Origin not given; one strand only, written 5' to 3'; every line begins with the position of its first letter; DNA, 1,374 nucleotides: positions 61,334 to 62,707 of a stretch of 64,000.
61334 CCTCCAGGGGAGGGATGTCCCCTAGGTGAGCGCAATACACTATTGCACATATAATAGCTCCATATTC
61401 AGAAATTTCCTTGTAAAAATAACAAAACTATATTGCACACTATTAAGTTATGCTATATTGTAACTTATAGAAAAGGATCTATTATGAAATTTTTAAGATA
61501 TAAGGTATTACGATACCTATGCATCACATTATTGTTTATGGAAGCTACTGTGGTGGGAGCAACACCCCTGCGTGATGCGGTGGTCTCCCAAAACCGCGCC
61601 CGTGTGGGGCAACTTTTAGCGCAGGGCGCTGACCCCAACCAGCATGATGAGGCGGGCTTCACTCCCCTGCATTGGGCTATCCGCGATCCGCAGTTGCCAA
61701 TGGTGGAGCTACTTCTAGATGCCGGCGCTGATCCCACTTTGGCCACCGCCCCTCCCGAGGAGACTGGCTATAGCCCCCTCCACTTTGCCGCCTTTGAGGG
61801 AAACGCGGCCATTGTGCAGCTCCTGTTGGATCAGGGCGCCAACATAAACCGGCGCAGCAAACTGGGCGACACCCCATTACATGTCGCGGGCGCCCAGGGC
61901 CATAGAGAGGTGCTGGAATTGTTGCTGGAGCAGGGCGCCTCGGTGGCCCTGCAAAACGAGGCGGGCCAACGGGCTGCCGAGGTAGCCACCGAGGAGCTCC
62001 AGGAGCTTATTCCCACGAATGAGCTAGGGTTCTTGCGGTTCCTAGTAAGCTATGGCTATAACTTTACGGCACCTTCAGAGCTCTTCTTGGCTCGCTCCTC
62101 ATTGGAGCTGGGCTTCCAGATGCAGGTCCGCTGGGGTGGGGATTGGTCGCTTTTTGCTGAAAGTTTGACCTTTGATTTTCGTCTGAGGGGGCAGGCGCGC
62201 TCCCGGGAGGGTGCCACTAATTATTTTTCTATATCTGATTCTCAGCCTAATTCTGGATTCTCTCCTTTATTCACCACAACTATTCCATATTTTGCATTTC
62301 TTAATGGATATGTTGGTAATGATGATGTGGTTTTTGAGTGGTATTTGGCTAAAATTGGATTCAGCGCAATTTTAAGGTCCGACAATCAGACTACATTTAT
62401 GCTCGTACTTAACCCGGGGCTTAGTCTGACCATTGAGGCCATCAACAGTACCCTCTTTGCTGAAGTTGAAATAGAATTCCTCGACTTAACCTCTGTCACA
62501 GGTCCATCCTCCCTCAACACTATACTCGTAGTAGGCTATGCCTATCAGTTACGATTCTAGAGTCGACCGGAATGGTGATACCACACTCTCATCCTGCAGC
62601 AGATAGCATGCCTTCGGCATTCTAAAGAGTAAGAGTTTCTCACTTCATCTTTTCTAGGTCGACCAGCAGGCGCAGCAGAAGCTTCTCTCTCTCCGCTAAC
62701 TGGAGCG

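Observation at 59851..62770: Tandemly duplicated secreted ankyrin-repeat genes with a beta-barrel-like C-terminus. Relic valS 3' ends mark the duplication junctions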

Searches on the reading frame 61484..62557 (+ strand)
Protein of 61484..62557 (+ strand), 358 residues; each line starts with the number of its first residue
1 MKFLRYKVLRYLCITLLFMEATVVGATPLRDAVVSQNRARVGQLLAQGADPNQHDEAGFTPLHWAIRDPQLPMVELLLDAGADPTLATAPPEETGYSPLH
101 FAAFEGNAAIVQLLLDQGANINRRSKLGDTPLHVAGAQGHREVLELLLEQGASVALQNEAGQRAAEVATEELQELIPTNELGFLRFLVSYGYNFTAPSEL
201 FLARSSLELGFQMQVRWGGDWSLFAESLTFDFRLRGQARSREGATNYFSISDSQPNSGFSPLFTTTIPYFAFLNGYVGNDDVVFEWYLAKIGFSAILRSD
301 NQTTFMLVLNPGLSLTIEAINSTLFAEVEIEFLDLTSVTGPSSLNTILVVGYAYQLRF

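Call 5: search_protein_families(library=pfam, proteins=[window:61484-62557:+], max_evalue=1)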
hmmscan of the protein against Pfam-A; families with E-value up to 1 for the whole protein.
window:61484-62557:+ (358 aa): 9 families
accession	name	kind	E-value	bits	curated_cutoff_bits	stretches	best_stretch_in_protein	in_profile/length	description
PF00023.36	Ank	-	5.4e-31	105.3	21.1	4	95-125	2-32/33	Ankyrin repeat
PF12796.13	Ank_2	-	1e-24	87.3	27.3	2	94-157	28-89/90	Ankyrin repeats (3 copies)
PF13606.12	Ank_3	-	2.4e-21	73.6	22.3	3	95-122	2-29/30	Ankyrin repeat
PF13637.12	Ank_4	-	1.6e-19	70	22.7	3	62-115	1-50/50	Ankyrin repeats (many copies)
PF13857.12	Ank_5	-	2e-17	63.5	27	3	44-87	1-45/56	Ankyrin repeats (many copies)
PF24521.3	Ank_KRIT1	-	4.8e-07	30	80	2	26-132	19-122/149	KRIT1 ankyrin-repeats domain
PF23745.1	ANK_LRRK2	-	0.00032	21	27.5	1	97-152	33-88/130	LRRK2 ANK repeat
PF06629.18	MipA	-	0.04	14.5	24.2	1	172-309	75-217/221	MltA-interacting protein MipA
PF24407.1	HTH_upst_double_PIN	-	0.051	14.4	27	0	95-124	25-53/70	HTH_upstream_double_PIN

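Call 16: predict_structure(protein=window:61484-62557:+)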
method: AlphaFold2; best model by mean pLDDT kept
length: 358 residues; sequences in the alignment: 1
mean_pLDDT: 45.3   pTM: 0.37
mean pLDDT of the five models: 45.3, 35.6, 34.4, 29.4, 28.5
residues with pLDDT >= 90: 0; 70-90: 51; 50-70: 67; < 50: 240
segments of 3 or more residues with pLDDT < 50: 18-30, 69-88, 152-358
pLDDT, mean of each block of 10 residues (from residue 1): 71 61 40 63 71 65 62 34 38 70 73 77 66 57 67 39 33 31 35 25 29 37 41 43 39 33 28 31 36 35 30 35 37 37 31 28
secondary structure, 60 per line:
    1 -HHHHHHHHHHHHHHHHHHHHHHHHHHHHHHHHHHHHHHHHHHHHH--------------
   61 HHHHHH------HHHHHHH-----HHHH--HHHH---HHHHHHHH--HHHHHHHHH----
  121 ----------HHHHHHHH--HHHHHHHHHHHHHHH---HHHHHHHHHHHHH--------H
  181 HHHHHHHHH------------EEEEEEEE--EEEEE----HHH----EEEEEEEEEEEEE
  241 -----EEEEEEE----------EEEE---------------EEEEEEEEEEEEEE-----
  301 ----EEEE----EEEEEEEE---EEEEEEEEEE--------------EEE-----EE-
elements in order: H2-46 H61-66 H73-79 H85-88 H91-94 H98-105 H108-116 H131-138 H141-155 H159-171 H180-189 E202-209 E212-216 E228-240 E246-252 E263-266 E282-295 E305-308 E313-320 E324-333 E348-350
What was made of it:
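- Tried and rejected: Single-sequence AlphaFold of full-length ank2 was uninformative (pLDDT 45, call 16).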

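Call 24: search_protein_families(library=ncbifam, proteins=[window:61484-62557:+], max_evalue=10)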
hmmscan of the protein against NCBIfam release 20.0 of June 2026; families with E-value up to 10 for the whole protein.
window:61484-62557:+ (358 aa): 10 families
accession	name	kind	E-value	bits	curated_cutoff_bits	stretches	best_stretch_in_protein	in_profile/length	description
NF043023.1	T4SS_AnkH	equivalog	9e-21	74.1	600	2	25-88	32-95/467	Dot/Icm T4SS effector AnkH/LegA3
NF043029.1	T4SS_AnkY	equivalog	3.4e-19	68.7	600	2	95-173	458-537/543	Dot/Icm T4SS effector AnkY/LegA9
NF041931.2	MzaA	equivalog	1.4e-16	60.5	800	2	99-171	6-78/726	MZA anti-phage system associated sigma-70 family RNA polymerase sigma factor MzaA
NF043022.1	T4SS_AnkG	equivalog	1.4e-11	43.9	500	1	33-171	304-446/455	Dot/Icm T4SS effector AnkG/AnkZ/LegA7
NF043028.1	T4SS_AnkX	equivalog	3.2e-09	35.5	1400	1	23-155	383-519/938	Dot/Icm T4SS effector AnkN/AnkX/LegA8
TIGR00870.1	trp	subfamily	3.6e-09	35.3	498.75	3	94-124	130-160/747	transient-receptor-potential calcium channel protein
NF043019.1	T4SS_AnkC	equivalog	3.7e-08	32.6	450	1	41-164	110-236/459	Dot/Icm T4SS effector AnkC/LegA12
NF043021.1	T4SS_AnkF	equivalog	7.4e-06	24.5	1000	1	62-128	589-652/917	Dot/Icm T4SS effector AnkF/LegA14/Ceg31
NF043027.1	T4SS_AnkQ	equivalog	0.0008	18.1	700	1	48-97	354-403/496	Dot/Icm T4SS effector AnkQ/LegA10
NF043024.1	T4SS_AnkI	equivalog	0.0015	17.4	550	1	96-135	242-282/439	Dot/Icm T4SS effector AnkI/LegAS4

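Call 29: find_homologous_proteins(query=window:61484-62557:+, max_evalue=1e-10)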
Query window:61484-62557:+ (358 aa): 1767 proteins with E <= 1e-10 among 8000 candidates; the best 120 are listed.
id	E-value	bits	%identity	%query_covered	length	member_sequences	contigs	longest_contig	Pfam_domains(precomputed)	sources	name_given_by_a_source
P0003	3.6e-234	794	100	100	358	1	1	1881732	PF13606.13,PF13857.13,PF12796.14,PF00023.37,PF13637.13,PF24521.3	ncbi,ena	-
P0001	3.2e-150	518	76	98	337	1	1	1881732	PF13606.13,PF13857.13,PF12796.14,PF00023.37,PF13637.13,PF24521.3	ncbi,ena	-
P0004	1.8e-56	210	35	42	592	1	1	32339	PF18418.7,PF13606.13,PF13857.13,PF23745.2,PF12796.14,PF00023.37,PF13637.13,PF24521.3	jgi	jgi:ankyrin repeat protein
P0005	2.1e-52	197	35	47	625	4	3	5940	PF13606.13,PF13857.13,PF23745.2,PF12796.14,PF00023.37,PF13637.13,PF24521.3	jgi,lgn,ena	-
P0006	2.3e-52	196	39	47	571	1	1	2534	PF07714.24,PF00069.32,PF13606.13,PF13857.13,PF12796.14,PF00023.37,PF13637.13,PF24521.3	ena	-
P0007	3.0e-52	196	39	38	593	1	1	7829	PF13606.13,PF13857.13,PF12796.14,PF00023.37,PF13637.13,PF24521.3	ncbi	-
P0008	3.2e-52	196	38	38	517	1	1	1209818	PF13606.13,PF13857.13,PF28177.1,PF23745.2,PF12796.14,PF00023.37,PF13637.13,PF24521.3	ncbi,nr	ncbi:ankyrin repeat-containing domain protein [Geopyxis carbonaria]|nr:ankyrin repeat-containing dom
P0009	1.3e-51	194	36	35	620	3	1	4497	PF13606.13,PF13857.13,PF23745.2,PF12796.14,PF00023.37,PF13637.13,PF24521.3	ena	-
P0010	8.7e-51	191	30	44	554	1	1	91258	PF25876.1,PF13606.13,PF13857.13,PF23745.2,PF12796.14,PF00023.37,PF13637.13,PF24521.3,PF02182.24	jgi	jgi:ankyrin repeat protein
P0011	2.5e-50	190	41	34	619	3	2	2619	PF13606.13,PF13857.13,PF23745.2,PF12796.14,PF00023.37,PF13637.13,PF24521.3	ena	-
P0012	7.8e-50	188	41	37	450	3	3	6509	PF13606.13,PF13857.13,PF28177.1,PF23745.2,PF12796.14,PF00023.37,PF13637.13,PF24521.3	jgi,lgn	-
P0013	4.5e-49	186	44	39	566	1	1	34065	PF13606.13,PF13857.13,PF12796.14,PF00023.37,PF13637.13,PF24521.3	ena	-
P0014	6.2e-49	185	38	36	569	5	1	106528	PF13606.13,PF13857.13,PF23745.2,PF12796.14,PF00023.37,PF13637.13,PF24521.3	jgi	-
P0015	4.0e-48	182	36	38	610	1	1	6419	PF13606.13,PF13857.13,PF23745.2,PF12796.14,PF00023.37,PF13637.13,PF24521.3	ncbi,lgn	-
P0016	1.1e-46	178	34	38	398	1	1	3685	PF13606.13,PF13857.13,PF28177.1,PF23745.2,PF12796.14,PF00023.37,PF13637.13,PF24521.3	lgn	-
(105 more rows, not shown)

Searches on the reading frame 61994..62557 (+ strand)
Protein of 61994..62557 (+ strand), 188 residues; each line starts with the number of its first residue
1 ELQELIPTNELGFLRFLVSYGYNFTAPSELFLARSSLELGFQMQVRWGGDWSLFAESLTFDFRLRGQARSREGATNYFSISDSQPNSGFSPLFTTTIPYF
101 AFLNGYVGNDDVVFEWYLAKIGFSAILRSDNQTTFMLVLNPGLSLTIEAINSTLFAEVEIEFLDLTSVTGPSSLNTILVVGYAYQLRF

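Call 7: find_homologous_proteins(query=window:61994-62557:+, max_evalue=0.01)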
Query window:61994-62557:+: 110 candidates shared short words with the query, none scored E <= 0.01.
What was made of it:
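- Tried and rejected: The word-indexed search found nothing, but it also missed the query's own protein, so it is a weak negative (call 7).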

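Call 23: search_protein_families(library=pfam, proteins=[window:61994-62557:+], max_evalue=10)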
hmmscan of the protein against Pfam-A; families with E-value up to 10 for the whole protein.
window:61994-62557:+ (188 aa): 1 family
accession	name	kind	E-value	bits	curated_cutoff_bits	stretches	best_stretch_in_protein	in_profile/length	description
PF06629.18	MipA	-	0.042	14.4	24.2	1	43-139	115-217/221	MltA-interacting protein MipA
